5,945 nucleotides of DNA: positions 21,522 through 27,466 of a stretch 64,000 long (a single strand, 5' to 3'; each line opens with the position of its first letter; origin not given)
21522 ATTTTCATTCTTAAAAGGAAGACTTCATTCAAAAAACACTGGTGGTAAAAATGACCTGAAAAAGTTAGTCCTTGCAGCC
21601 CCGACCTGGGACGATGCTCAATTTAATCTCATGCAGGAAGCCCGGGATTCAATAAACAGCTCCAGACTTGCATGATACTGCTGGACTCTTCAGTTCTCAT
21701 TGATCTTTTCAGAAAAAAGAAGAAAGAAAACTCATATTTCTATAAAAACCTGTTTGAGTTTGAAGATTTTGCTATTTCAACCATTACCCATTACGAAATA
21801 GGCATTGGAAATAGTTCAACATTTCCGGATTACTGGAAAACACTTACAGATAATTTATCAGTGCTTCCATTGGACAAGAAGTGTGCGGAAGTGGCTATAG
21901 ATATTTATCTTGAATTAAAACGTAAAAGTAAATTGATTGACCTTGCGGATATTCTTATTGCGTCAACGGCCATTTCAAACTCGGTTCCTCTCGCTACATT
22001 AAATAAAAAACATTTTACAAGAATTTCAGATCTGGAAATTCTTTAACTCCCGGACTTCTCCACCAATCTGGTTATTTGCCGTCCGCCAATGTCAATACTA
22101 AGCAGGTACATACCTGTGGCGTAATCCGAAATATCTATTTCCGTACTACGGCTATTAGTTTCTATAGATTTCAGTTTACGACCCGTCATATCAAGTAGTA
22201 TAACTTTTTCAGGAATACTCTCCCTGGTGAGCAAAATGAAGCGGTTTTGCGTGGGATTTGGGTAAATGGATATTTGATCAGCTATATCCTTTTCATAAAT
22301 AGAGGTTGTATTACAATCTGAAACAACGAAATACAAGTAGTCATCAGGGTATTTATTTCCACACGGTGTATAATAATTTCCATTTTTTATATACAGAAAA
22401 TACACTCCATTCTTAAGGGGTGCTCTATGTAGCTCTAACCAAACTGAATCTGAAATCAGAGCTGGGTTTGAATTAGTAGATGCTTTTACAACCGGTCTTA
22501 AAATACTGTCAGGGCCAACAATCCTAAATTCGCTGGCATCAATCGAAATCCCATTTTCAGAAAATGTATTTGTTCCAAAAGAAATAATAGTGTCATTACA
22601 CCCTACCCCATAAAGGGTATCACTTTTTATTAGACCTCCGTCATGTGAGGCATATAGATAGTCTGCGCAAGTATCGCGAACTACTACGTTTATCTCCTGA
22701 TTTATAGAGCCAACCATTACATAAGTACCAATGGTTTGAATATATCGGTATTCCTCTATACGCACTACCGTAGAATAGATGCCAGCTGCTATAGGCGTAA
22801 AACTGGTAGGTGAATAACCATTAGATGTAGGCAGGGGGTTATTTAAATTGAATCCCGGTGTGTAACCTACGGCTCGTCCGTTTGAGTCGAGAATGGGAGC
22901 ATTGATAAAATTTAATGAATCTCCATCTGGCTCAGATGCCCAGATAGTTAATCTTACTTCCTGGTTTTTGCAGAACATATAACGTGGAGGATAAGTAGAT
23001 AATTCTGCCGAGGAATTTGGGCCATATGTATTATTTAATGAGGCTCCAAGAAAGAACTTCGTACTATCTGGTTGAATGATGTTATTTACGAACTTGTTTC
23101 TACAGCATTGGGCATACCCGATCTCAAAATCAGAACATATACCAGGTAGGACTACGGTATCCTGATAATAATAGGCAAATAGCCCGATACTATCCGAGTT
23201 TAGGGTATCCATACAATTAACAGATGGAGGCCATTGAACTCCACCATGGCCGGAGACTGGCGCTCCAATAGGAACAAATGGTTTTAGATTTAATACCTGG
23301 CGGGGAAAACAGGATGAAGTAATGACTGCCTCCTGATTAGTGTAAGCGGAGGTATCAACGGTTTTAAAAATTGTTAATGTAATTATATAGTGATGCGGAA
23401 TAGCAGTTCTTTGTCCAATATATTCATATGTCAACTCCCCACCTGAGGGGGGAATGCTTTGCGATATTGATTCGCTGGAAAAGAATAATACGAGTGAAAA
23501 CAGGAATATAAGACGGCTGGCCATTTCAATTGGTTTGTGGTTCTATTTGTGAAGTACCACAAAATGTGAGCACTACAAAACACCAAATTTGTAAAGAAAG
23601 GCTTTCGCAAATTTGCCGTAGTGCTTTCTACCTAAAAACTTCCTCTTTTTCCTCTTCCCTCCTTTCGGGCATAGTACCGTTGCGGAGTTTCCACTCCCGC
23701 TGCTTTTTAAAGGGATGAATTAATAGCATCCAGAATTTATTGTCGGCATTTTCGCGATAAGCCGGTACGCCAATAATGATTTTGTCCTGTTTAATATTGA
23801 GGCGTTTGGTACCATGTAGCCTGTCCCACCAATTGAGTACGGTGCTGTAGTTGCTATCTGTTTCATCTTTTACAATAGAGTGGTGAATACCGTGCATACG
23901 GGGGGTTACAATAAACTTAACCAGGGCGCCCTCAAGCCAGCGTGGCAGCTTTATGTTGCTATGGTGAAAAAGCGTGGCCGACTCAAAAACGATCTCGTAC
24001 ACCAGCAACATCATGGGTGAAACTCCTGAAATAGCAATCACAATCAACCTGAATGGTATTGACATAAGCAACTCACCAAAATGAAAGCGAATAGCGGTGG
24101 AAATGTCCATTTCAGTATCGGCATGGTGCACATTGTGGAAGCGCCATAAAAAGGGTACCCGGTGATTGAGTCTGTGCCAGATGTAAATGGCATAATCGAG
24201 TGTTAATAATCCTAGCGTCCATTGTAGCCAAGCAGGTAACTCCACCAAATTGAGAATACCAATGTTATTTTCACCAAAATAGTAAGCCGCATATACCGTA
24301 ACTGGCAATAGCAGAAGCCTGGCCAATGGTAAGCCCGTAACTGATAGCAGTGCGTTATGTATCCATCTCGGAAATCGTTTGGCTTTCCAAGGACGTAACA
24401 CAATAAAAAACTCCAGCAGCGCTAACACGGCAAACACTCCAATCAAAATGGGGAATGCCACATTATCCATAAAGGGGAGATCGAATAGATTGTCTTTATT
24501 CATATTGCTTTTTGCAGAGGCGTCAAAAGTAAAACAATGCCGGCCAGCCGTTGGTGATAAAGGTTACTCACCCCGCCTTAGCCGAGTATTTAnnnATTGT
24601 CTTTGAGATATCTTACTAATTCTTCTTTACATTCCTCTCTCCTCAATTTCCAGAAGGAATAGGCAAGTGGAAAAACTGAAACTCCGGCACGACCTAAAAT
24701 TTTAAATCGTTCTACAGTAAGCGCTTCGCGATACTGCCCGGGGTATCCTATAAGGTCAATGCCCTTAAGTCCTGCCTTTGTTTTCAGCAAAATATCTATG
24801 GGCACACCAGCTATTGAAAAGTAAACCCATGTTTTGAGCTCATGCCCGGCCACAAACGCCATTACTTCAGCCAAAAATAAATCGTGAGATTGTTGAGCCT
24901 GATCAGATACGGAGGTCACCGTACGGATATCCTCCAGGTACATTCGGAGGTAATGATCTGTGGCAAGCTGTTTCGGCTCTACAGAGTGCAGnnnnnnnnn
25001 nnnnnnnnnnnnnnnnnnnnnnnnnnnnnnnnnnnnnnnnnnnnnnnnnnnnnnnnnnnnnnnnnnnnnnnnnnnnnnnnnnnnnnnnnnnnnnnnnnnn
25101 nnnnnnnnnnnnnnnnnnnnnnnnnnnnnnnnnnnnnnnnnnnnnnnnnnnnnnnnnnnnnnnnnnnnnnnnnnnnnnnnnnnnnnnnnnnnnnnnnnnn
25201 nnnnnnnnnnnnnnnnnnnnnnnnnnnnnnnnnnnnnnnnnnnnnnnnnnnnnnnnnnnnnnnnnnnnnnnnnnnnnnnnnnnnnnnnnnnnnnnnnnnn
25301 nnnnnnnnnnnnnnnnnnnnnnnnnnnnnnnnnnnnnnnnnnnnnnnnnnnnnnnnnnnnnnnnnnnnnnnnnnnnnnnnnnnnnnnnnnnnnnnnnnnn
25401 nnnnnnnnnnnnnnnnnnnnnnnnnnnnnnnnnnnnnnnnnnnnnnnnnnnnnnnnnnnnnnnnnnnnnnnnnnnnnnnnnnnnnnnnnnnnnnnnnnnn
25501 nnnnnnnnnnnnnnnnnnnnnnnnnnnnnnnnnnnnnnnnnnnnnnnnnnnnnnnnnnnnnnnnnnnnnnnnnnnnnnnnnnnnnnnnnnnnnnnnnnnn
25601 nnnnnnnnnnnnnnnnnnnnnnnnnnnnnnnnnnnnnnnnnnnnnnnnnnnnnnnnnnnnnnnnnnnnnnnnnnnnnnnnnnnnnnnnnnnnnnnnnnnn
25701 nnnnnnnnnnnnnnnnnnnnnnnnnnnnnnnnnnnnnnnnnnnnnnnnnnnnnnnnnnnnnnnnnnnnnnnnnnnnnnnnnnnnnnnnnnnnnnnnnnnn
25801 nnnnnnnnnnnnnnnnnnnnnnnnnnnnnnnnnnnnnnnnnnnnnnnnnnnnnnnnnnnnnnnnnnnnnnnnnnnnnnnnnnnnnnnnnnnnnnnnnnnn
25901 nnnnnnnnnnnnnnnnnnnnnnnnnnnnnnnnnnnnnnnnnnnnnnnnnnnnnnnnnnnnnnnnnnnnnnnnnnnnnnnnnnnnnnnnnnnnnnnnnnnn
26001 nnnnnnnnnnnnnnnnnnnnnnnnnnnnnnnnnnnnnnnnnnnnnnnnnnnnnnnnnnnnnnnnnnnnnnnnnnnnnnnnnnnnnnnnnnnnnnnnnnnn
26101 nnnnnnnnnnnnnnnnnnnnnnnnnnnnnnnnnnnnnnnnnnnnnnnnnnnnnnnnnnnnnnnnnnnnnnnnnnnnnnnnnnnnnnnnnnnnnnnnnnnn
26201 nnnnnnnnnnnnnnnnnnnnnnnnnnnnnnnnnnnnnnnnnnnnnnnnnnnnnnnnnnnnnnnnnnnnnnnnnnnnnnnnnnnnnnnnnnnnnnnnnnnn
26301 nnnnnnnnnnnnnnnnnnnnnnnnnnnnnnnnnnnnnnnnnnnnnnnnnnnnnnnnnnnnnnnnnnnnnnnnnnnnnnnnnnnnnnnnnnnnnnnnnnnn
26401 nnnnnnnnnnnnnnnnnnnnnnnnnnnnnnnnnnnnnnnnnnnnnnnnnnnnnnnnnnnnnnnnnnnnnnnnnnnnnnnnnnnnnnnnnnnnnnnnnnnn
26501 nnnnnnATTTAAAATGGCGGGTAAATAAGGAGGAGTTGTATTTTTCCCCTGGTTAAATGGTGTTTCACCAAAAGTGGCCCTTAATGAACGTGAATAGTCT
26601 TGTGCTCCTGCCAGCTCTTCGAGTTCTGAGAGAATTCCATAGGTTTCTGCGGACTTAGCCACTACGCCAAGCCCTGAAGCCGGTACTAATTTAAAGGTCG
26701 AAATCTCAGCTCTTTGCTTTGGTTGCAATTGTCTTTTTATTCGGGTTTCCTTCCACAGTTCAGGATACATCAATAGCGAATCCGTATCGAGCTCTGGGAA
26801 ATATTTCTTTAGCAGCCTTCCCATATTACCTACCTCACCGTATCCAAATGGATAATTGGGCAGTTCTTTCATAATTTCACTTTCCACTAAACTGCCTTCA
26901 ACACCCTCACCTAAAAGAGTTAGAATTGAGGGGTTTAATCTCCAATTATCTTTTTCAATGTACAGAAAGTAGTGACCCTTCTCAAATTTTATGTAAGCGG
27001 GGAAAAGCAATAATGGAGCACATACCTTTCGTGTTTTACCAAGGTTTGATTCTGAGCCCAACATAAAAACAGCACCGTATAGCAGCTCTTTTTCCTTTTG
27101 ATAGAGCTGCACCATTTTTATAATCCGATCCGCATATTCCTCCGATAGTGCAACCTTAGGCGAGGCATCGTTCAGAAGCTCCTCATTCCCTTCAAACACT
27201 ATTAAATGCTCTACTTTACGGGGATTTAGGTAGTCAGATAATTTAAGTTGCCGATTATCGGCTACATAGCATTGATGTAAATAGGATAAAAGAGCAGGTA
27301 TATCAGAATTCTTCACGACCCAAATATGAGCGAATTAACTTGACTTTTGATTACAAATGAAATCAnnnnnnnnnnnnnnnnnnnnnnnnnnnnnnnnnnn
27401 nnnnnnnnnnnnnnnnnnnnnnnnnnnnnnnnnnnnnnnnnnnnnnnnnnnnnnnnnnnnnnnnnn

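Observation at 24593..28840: Three-gene operon: XRE-HTH/S24-like regulator, PLD nuclease and Upf1-like SF1 helicase with a REase-like tail (Mokosh-like candidate defence system)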

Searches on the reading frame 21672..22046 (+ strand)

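Call 85: search_protein_families(library=pfam, proteins=[window:21672-22046:+], max_evalue=0.001)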
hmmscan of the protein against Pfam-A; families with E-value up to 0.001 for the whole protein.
window:21672-22046:+ (124 aa): 1 family
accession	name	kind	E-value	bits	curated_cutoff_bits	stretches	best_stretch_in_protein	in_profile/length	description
PF01850.27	PIN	-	2.6e-12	47.8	23.6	1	2-119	1-118/120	PIN domain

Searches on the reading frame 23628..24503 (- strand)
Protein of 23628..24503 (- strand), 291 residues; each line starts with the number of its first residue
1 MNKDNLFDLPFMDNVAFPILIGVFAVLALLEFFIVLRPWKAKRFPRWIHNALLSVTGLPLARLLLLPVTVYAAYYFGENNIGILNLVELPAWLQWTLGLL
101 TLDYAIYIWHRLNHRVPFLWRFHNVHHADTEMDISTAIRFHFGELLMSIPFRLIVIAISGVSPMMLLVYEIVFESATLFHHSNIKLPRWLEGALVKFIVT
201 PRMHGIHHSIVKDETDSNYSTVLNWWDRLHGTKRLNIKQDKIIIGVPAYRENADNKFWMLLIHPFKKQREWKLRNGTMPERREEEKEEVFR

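Call 3: search_protein_families(library=pfam, proteins=[window:23628-24503:-], max_evalue=0.01)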
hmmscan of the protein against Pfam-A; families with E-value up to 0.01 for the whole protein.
window:23628-24503:- (291 aa): 1 family
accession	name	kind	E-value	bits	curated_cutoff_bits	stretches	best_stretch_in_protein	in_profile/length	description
PF04116.19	FA_hydroxylase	-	8e-28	97.9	31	1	95-232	1-132/132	Fatty acid hydroxylase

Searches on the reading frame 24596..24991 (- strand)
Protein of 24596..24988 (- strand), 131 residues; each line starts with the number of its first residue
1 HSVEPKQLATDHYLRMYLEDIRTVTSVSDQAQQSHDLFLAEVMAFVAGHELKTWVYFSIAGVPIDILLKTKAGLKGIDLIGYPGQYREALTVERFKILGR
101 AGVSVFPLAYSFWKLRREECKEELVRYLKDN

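Call 34: search_protein_families(library=pfam, proteins=[window:24596-24988:-], max_evalue=10)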
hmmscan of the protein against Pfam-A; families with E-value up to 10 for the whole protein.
window:24596-24988:- (131 aa): 0 families

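Call 78: search_solved_structures(query=A4, max_evalue=10)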
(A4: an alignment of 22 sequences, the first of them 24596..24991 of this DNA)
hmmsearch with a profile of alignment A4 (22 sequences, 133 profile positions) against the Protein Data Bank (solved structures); distinct sequences matched with E-value up to 10: 1.
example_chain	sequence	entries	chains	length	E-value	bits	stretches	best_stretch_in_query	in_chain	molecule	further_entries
2cz9_A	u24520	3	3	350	1.5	12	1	14-73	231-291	Probable galactokinase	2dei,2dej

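Call 79: search_protein_families(library=pfam, alignment_id=A4, max_evalue=0.05)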
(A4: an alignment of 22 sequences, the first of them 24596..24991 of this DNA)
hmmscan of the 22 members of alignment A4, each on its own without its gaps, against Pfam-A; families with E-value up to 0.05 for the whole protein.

A. member 1, window:24596-24991:- (132 aa): 0 families

B. families by the number of members that match (of 22 scanned): 9 families
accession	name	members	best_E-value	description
PF18741.7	MTES_1575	18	1.9e-09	REase_MTES_1575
PF07377.18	DUF1493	1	0.0025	Protein of unknown function (DUF1493)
PF08378.17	NERD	1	0.0036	Nuclease-related domain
PF12636.12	DUF3781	1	0.011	Protein of unknown function (DUF3781)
PF08373.16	RAP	1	0.016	RAP domain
PF10073.14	GapR_DNA-bd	1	0.028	GapR-like, DNA-binding domain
PF14489.11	QueF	1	0.038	QueF-like protein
PF13315.11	DUF4085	1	0.044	Protein of unknown function (DUF4085)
PF06156.18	YabA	1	0.044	Initiation control protein YabA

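Call 82: predict_structure(alignment_id=A4)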
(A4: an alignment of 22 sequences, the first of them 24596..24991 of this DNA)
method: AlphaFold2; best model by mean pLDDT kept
length: 132 residues; sequences in the alignment: 22
mean_pLDDT: 88.6   pTM: 0.70
mean pLDDT of the five models: 88.6, 87.8, 86.2, 86.2, 85.3
residues with pLDDT >= 90: 89; 70-90: 27; 50-70: 16; < 50: 0
segments of 3 or more residues with pLDDT < 50: none
pLDDT, mean of each block of 10 residues (from residue 1): 83 88 68 83 95 95 95 96 71 92 96 95 97 79
secondary structure, 60 per line:
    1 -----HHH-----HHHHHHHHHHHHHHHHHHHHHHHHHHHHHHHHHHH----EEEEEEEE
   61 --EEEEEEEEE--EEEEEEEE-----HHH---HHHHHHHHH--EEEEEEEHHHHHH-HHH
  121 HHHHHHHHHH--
elements in order: H14-48 E53-60 E63-71 E74-81 H93-101 E104-110 H111-116 H118-130

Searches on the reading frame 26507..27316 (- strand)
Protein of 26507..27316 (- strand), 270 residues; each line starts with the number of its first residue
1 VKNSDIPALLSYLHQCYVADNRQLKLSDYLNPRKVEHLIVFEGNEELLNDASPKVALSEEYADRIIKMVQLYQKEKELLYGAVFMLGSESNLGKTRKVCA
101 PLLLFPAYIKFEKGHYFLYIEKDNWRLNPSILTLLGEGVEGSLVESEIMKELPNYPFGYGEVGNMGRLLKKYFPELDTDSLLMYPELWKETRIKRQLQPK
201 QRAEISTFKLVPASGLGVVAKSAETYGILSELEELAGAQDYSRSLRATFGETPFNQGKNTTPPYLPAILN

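Call 34: search_protein_families(library=pfam, proteins=[window:26507-27316:-], max_evalue=10)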
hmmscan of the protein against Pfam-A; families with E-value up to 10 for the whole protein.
window:26507-27316:- (270 aa): 2 families
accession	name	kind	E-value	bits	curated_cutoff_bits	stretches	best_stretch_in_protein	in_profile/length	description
PF13195.11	DUF4011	-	0.0024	18.3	22.2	1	77-135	98-158/158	Protein of unknown function (DUF4011)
PF03902.18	Gal4_dimer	-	0.083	13.5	22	1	162-182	12-32/54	Gal4-like dimerisation domain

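Call 41: search_solved_structures(query=A2, max_evalue=10)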
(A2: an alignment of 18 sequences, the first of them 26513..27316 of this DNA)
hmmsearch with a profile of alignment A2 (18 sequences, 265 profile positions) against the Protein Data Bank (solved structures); distinct sequences matched with E-value up to 10: 0.

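Call 45: predict_structure(alignment_id=A2)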
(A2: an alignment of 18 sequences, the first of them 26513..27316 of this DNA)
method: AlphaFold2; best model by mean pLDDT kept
length: 268 residues; sequences in the alignment: 18
mean_pLDDT: 82.8   pTM: 0.74
mean pLDDT of the five models: 82.8, 81.6, 80.8, 80.0, 79.0
residues with pLDDT >= 90: 125; 70-90: 91; 50-70: 36; < 50: 16
segments of 3 or more residues with pLDDT < 50: 253-258
pLDDT, mean of each block of 10 residues (from residue 1): 71 69 69 91 95 96 93 87 93 86 95 97 86 70 70 91 94 93 97 94 88 95 61 74 75 49 51
secondary structure, 60 per line:
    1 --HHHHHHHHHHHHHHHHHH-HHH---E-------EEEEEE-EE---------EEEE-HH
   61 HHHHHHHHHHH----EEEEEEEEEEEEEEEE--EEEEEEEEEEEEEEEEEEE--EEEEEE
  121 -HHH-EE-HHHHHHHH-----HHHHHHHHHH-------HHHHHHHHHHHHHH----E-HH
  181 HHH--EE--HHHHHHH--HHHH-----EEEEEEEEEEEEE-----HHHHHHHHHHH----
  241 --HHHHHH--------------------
elements in order: H3-20 E36-41 E54-57 H59-71 E76-91 E94-112 E115-120 H129-136 H142-151 H159-172 H179-183 H190-196 H199-202 E208-220 H226-236 H243-248

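Call 50: fold_search(model_id=the predicted structure, library=pdb)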
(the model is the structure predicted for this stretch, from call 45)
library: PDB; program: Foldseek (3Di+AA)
matches with E <= 10: 510; with E <= 0.001: 0
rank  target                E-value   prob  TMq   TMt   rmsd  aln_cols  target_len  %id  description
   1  2gfg_A                9.8e-02  0.07  0.13  0.16  19.6       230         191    8  Crystal structure of a putative adenylate cyclase (bh2851) from bacillus halodurans at 2.12 A resolution (released 2006-05-02)
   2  9gb5_G                2.2e-01  0.11  0.09  0.15  16.1        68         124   10  Contracted phiCD508 neck (released 2025-03-26)
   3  6ve2_O                2.4e-01  0.23  0.17  0.20   6.9        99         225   11  Tetradecameric PilQ bound by TsaP heptamer from Pseudomonas aeruginosa (released 2020-12-23)
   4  8f5g_B                2.7e-01  0.10  0.10  0.15  12.6        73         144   16  NusG-RNA complex (released 2023-11-22)
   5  7cr9_A                3.6e-01  0.08  0.17  0.20  18.2       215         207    9  Crystal structure of the N-terminal fragment (residue 1-206) of LonA protease from Meiothermus taiwanensis (released 2021-05-26)
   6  8bsi_SD               3.8e-01  0.03  0.10  0.11  18.2       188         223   12  Giardia ribosome chimeric hybrid-like GDP+Pi bound state (B1) (released 2023-03-15)
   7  20yr_A                4.9e-01  0.04  0.11  0.05  12.5       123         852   13  R583A mutant of glycogen phosphorylase from Segatella copri (released 2026-02-18)
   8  8u17_A                5.2e-01  0.04  0.10  0.09  20.4       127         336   11  The ternary complex structure of DDB1-CRBN-SALL4(ZF1,2)-long bound to Pomalidomide (released 2023-12-27)
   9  4pcb_A                5.2e-01  0.02  0.11  0.10  21.4       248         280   12  Conjugative Relaxase TrwC in complex with mutant OriT Dna (released 2014-09-17)
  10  9vx6_T                5.5e-01  0.05  0.13  0.10  15.4       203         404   10  Helical structure of gRNA-tDNA SPARDA complex (released 2026-01-14)
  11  8gme_D                5.5e-01  0.03  0.10  0.07  19.0       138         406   11  Crystal structure of the gp32-Dda-dT17 complex (released 2023-06-28)
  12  9vx6_X                5.8e-01  0.05  0.14  0.11  16.6       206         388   11  Helical structure of gRNA-tDNA SPARDA complex (released 2026-01-14)
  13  7tav_B                5.8e-01  0.04  0.14  0.16  17.6       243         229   11  Crystal Structure of the PBP2_YvgL_like protein Lmo1041 from Listeria monocytogene (released 2021-12-29)
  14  2gfg_C                5.8e-01  0.03  0.12  0.16  20.2       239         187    9  Crystal structure of a putative adenylate cyclase (bh2851) from bacillus halodurans at 2.12 A resolution (released 2006-05-02)
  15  5lt3_B                6.5e-01  0.06  0.08  0.07  16.0        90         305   11  nucleotide-free kinesin-1 motor domain T87A mutant, P1 crystal form (released 2017-03-01)
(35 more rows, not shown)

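Call 80: search_protein_families(library=pfam, alignment_id=A2, max_evalue=0.05)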
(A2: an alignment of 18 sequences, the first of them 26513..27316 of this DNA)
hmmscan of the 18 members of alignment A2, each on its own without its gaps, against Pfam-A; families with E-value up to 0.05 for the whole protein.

A. member 1, window:26513-27316:- (268 aa): 1 family
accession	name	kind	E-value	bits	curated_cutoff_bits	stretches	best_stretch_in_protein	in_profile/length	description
PF13195.11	DUF4011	-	0.0024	18.3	22.2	1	77-135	98-158/158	Protein of unknown function (DUF4011)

B. families by the number of members that match (of 18 scanned): 1 family
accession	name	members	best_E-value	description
PF13195.11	DUF4011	5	0.0024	Protein of unknown function (DUF4011)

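Call 114: search_protein_representatives(alignment_id=A2)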
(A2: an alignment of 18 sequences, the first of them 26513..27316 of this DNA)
Query: 18 sequences, 265 profile positions. Proteins with E-value up to 0.001 (for the whole library): 630; up to 1e-10: 523; up to 1e-30: 332. The best 150 are listed.
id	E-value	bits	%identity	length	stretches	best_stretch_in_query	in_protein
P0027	5.7e-98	343.8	-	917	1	3-265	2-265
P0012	2.5e-92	325.4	-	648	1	2-265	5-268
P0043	3.3e-88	311.9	-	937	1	3-265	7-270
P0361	5.1e-86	304.7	-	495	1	3-265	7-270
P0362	2.4e-85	302.4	-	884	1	3-265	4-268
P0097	9.6e-85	300.5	-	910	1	1-265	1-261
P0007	2.3e-84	299.2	-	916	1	2-264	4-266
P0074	4.4e-83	295.0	-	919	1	4-265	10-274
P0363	1.3e-77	277.1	-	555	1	4-265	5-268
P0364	1.4e-76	273.7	-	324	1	2-265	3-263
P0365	1.7e-75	270.2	-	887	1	21-265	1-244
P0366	8.8e-75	267.8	-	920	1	2-257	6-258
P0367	2.8e-74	266.2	-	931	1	3-265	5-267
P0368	3.9e-74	265.7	-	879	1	2-251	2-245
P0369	5.6e-74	265.2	-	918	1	1-265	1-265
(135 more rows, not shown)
